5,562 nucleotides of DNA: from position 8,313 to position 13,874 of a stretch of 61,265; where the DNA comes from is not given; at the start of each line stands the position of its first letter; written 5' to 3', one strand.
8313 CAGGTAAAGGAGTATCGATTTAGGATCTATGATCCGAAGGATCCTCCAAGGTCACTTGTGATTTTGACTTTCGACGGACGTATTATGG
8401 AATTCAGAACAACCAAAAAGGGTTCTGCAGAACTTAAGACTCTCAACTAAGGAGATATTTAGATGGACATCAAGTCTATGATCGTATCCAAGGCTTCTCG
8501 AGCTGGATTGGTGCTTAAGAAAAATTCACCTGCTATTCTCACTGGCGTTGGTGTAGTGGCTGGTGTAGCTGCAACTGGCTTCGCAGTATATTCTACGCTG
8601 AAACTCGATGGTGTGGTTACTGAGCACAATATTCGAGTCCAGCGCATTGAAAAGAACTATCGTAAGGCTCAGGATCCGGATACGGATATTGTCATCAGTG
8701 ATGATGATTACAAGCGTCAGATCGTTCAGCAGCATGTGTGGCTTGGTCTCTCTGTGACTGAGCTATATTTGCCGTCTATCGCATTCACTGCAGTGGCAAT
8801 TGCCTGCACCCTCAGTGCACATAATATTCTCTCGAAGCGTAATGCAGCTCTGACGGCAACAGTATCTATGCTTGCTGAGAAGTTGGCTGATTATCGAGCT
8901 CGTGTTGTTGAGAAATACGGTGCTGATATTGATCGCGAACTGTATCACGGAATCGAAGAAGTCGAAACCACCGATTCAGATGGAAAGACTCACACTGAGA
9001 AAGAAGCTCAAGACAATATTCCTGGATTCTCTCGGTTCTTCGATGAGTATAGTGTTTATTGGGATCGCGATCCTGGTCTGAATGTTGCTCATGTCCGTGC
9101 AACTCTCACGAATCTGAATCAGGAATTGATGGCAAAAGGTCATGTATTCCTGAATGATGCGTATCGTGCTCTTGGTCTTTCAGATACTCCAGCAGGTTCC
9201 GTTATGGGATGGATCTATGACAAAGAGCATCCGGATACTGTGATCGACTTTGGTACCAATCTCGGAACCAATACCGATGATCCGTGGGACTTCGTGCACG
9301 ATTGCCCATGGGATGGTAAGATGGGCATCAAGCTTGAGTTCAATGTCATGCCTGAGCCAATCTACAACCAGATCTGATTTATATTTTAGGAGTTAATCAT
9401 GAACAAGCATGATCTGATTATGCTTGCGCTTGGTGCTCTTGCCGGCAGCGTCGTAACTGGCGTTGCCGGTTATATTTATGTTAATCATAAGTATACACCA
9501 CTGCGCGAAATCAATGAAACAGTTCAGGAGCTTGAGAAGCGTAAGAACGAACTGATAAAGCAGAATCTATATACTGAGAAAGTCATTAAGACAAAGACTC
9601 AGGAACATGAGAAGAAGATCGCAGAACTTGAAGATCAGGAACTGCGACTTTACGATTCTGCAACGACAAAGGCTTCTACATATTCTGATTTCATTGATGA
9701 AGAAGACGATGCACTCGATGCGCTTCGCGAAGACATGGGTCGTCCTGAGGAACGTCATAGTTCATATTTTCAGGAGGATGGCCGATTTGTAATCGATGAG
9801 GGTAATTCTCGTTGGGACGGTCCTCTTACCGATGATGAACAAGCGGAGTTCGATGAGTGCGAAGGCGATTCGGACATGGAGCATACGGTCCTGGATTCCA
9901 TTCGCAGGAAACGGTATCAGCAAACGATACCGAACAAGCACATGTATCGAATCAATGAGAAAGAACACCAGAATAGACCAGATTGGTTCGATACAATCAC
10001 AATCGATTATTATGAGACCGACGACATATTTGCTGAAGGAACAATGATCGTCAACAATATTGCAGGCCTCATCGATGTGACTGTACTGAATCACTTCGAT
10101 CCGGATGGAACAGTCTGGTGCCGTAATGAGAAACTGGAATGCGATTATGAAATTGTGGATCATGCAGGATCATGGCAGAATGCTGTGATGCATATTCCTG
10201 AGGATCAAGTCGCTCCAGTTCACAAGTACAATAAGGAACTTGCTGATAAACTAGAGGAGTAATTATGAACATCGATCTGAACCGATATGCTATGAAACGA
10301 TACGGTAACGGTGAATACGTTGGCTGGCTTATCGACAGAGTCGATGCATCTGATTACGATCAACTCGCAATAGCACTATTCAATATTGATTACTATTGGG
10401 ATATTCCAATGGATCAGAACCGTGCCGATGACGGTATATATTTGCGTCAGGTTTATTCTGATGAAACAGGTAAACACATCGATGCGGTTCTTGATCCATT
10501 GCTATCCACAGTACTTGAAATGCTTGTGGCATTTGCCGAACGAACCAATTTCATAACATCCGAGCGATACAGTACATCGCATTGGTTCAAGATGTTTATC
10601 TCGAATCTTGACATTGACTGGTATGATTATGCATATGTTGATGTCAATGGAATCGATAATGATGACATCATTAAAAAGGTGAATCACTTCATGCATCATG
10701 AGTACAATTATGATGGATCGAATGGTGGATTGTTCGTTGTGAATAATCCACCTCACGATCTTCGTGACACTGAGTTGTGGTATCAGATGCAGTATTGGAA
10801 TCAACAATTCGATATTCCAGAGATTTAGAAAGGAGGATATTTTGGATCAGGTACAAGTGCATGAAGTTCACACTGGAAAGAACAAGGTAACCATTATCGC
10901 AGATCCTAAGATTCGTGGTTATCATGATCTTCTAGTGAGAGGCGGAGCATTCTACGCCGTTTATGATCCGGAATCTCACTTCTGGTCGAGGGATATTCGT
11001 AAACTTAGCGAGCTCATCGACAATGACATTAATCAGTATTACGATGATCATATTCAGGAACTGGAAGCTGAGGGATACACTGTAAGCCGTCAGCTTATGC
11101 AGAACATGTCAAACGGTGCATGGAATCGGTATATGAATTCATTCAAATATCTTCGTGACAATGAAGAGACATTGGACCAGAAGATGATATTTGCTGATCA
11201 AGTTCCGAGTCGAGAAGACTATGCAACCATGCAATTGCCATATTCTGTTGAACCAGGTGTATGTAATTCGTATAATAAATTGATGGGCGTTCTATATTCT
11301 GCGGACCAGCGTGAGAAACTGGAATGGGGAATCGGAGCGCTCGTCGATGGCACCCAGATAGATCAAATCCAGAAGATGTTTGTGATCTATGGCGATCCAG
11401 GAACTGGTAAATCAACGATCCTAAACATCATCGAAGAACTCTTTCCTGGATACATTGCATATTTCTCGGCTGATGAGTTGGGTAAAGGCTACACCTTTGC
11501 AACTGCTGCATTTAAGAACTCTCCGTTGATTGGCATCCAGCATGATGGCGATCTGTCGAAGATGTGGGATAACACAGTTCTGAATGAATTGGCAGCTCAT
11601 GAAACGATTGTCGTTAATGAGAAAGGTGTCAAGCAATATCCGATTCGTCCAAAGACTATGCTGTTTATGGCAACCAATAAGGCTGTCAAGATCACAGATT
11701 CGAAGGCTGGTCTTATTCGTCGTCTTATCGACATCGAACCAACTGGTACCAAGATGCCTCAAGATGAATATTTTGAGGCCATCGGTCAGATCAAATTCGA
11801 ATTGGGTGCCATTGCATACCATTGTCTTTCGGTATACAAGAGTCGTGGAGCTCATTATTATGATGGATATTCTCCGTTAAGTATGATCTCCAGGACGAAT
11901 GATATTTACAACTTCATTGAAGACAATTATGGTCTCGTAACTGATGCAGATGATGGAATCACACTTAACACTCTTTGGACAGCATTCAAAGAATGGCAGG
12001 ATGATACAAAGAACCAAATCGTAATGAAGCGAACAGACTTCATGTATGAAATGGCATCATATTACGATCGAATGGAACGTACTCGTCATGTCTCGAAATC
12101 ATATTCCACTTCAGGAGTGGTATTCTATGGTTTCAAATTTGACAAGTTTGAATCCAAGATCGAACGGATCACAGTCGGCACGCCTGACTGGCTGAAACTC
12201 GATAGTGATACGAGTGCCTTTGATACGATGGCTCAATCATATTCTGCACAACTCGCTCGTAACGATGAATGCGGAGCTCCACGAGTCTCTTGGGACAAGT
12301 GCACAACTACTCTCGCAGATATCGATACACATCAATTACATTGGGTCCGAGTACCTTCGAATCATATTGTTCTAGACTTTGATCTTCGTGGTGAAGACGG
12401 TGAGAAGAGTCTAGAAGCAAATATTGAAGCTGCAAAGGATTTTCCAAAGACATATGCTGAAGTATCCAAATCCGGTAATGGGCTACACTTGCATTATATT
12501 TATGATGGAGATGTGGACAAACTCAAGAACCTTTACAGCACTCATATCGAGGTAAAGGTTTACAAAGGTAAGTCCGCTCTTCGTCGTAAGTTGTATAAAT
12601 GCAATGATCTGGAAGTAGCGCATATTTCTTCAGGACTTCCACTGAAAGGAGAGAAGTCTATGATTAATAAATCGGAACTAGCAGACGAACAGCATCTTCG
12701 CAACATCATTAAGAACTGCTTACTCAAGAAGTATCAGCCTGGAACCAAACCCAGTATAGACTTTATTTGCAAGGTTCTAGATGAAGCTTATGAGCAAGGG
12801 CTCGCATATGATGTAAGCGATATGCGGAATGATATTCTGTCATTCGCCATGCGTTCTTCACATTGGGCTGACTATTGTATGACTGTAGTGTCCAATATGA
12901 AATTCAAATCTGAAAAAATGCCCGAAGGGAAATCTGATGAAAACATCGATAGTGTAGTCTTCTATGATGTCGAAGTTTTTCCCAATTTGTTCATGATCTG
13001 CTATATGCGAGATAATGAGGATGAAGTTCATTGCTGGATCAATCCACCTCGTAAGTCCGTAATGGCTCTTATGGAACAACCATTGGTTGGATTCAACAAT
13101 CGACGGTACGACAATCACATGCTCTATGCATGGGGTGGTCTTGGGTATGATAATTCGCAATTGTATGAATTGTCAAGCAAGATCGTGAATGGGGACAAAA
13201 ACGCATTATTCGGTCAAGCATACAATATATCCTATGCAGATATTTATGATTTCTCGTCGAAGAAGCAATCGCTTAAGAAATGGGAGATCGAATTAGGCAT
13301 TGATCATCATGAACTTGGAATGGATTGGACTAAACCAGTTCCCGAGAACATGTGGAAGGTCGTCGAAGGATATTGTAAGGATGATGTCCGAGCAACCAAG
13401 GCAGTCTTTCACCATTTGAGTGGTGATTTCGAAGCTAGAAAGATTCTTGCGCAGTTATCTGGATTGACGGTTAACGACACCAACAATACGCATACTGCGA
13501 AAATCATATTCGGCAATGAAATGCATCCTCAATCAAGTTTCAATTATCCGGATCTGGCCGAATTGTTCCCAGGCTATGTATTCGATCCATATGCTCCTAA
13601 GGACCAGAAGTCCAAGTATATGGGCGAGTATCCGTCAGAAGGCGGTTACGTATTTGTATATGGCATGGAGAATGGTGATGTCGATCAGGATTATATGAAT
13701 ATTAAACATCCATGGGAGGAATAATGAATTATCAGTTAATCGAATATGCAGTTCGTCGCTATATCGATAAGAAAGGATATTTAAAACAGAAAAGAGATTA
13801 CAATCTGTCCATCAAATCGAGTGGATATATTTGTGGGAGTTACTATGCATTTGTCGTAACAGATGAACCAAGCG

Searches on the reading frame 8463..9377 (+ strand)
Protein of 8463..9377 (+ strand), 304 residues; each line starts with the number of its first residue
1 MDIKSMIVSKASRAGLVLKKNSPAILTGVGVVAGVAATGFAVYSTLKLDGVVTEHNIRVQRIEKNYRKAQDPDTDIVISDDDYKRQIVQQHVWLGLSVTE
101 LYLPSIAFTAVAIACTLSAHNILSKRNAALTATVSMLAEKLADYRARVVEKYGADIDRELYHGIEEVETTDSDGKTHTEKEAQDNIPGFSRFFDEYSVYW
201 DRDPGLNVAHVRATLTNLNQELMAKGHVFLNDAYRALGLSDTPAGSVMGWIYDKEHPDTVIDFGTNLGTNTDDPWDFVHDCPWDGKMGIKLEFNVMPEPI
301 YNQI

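Call 76: search_protein_families(library=phrogs, proteins=[window:8463-9377:+], max_evalue=0.00001)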
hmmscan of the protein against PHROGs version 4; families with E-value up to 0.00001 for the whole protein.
window:8463-9377:+ (304 aa): 2 families
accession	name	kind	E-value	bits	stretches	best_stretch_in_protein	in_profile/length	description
phrog_2152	-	unknown function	1.3e-57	196.2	1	5-267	3-247/273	-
phrog_19999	-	unknown function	1.2e-07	32.8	1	190-265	9-85/152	-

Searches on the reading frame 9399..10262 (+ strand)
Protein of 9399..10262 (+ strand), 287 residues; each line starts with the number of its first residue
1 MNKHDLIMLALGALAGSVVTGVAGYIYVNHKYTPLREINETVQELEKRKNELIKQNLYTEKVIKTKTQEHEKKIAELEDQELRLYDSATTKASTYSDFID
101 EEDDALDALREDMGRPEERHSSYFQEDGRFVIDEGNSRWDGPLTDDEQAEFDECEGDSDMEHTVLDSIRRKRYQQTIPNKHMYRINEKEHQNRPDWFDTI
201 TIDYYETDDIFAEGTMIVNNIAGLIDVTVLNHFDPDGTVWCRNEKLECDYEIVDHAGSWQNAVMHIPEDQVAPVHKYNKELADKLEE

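Call 76: search_protein_families(library=phrogs, proteins=[window:9399-10262:+], max_evalue=0.00001)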
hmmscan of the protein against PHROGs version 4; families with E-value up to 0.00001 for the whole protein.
window:9399-10262:+ (287 aa): 1 family
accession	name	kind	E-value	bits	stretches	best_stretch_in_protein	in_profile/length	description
phrog_4695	-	unknown function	3e-16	61.2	1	4-268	6-229/233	-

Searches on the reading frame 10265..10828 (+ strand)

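Call 76: search_protein_families(library=phrogs, proteins=[window:10265-10828:+], max_evalue=0.00001)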
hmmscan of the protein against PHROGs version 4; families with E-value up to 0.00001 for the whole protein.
window:10265-10828:+ (187 aa): 1 family
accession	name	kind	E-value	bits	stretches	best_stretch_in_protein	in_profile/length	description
phrog_4678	-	unknown function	7.6e-30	105.1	1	18-178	10-173/181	-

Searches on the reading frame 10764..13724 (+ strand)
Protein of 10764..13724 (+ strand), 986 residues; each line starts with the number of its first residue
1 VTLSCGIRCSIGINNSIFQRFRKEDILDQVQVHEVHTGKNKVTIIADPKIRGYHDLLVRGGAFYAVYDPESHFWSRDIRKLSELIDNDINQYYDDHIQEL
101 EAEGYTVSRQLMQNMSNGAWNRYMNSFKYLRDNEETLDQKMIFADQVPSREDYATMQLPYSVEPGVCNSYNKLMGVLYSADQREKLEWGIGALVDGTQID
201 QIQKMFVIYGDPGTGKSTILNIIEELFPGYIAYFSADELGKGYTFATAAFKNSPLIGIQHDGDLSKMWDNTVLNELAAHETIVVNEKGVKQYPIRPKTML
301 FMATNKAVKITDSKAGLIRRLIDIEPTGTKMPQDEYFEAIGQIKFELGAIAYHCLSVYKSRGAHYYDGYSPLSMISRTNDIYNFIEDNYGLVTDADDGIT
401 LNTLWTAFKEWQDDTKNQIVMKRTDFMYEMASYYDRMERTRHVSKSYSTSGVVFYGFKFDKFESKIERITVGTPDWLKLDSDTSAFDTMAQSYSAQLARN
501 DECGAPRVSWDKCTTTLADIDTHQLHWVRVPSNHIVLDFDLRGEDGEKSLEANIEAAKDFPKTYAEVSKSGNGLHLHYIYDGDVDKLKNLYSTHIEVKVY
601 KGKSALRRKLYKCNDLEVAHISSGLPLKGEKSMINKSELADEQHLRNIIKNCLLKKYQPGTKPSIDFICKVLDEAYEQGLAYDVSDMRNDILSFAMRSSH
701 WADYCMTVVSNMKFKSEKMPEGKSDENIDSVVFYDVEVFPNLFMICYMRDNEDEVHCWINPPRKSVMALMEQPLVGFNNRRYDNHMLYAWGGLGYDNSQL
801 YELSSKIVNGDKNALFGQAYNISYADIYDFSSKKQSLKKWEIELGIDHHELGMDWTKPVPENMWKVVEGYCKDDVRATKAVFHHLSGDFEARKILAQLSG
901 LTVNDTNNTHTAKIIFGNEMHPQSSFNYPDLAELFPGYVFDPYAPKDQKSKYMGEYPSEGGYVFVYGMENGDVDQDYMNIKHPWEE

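Call 3: search_protein_families(library=pfam, proteins=[window:10764-13724:+], max_evalue=0.01)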
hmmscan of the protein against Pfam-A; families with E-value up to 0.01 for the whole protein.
window:10764-13724:+ (986 aa): 3 families
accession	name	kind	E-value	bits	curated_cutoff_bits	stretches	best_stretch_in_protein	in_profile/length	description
PF19263.5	DUF5906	-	4.9e-12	46.9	27.6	1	208-314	1-110/114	Family of unknown function (DUF5906)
PF13238.12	AAA_18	-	0.0019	19.1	29.4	1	208-320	3-107/128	AAA domain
PF13476.12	AAA_23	-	0.0061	17.6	27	0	196-224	12-40/201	AAA domain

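Call 14: search_protein_families(library=phrogs, proteins=[window:10764-13724:+], max_evalue=0.01)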
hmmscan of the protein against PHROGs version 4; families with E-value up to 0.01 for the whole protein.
window:10764-13724:+ (986 aa): 13 families
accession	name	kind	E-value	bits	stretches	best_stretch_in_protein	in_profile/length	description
phrog_4210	-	DNA, RNA and nucleotide metabolism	0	1150.8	1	32-964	8-949/1304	DNA polymerase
phrog_1252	-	DNA, RNA and nucleotide metabolism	2.4e-29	103.4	1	714-924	35-264/663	DNA polymerase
phrog_1829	-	DNA, RNA and nucleotide metabolism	5.1e-25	88.7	2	201-443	502-740/772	DNA primase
phrog_1156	-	DNA, RNA and nucleotide metabolism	6.1e-22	79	1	148-464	502-831/855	DNA primase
phrog_864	-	DNA, RNA and nucleotide metabolism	3.9e-14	53.1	1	202-455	364-621/1064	DNA primase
phrog_6088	-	DNA, RNA and nucleotide metabolism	4.9e-13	49.4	1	200-322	503-628/772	DNA primase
phrog_7601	-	unknown function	3e-08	34.4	1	202-324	19-138/289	-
phrog_695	-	DNA, RNA and nucleotide metabolism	0.0009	19.1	1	530-615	65-157/704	DNA polymerase/primase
phrog_325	-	DNA, RNA and nucleotide metabolism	0.0023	17.2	1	76-227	391-515/986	Dda-like helicase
phrog_1883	-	DNA, RNA and nucleotide metabolism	0.0027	17.1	1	203-324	491-615/756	DNA helicase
phrog_13901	-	DNA, RNA and nucleotide metabolism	0.003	17.8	1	533-600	83-148/341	DNA primase/helicase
phrog_124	-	DNA, RNA and nucleotide metabolism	0.0048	17.3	0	204-237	44-72/382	Sak4-like ssDNA annealing protein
phrog_8323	-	unknown function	0.009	15.6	1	200-233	68-101/623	-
